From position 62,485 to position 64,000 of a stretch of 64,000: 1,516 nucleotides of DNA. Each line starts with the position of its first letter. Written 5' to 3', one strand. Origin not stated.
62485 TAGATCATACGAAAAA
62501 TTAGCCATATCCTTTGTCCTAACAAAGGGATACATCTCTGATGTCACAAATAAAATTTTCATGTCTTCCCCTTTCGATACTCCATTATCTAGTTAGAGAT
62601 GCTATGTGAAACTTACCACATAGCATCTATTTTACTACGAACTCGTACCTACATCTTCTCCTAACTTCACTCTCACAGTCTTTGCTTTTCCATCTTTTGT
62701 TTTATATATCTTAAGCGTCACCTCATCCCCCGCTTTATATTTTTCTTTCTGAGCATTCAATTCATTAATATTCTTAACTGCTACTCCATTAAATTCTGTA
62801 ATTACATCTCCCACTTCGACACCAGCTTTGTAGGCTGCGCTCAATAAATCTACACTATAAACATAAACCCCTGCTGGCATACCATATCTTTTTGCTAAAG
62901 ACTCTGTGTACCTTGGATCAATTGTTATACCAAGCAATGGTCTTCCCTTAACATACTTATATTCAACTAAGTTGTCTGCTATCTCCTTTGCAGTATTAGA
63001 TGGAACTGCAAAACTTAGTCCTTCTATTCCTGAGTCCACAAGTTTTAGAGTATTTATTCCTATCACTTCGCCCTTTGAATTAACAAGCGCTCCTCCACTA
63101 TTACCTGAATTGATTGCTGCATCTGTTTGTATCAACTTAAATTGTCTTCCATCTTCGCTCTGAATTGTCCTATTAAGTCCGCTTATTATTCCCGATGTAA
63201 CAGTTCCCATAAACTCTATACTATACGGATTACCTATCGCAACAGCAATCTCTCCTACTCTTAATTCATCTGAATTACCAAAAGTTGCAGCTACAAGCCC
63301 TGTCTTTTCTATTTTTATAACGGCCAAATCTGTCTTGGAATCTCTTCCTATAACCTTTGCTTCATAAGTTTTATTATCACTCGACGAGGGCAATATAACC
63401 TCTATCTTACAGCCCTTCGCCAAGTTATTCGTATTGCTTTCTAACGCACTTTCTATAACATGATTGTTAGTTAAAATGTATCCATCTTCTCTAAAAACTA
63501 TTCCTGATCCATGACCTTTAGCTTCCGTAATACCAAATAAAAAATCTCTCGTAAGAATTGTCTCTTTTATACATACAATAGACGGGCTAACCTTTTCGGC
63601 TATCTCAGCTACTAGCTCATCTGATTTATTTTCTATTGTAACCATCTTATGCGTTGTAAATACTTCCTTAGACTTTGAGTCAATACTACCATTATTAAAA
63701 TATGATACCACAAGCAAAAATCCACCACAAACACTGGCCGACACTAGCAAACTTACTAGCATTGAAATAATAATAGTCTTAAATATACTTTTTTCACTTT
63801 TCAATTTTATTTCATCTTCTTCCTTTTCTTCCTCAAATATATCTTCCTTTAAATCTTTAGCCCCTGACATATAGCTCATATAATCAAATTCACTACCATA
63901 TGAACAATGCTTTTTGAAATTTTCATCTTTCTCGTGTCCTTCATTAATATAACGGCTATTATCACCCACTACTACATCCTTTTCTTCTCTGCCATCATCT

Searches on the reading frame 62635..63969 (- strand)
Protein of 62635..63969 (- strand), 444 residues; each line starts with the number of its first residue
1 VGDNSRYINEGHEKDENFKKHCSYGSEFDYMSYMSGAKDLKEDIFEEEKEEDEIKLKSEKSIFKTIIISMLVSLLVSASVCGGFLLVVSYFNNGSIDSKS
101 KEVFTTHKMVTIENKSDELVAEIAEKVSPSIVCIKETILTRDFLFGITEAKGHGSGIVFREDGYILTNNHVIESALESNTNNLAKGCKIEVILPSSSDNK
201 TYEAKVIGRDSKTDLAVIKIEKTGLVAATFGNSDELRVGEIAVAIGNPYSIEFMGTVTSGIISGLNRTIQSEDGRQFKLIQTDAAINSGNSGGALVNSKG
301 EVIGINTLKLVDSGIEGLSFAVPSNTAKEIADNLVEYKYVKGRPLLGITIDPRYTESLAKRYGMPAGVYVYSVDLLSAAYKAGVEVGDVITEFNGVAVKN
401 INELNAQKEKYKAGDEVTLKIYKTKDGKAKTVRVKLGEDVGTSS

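Call 73: find_encoding_contigs(protein=window:62635-63969:-, flank=10000, max_places=3)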
Protein window:62635-63969:- (444 aa): no gene with exactly this product is on record in the collection.
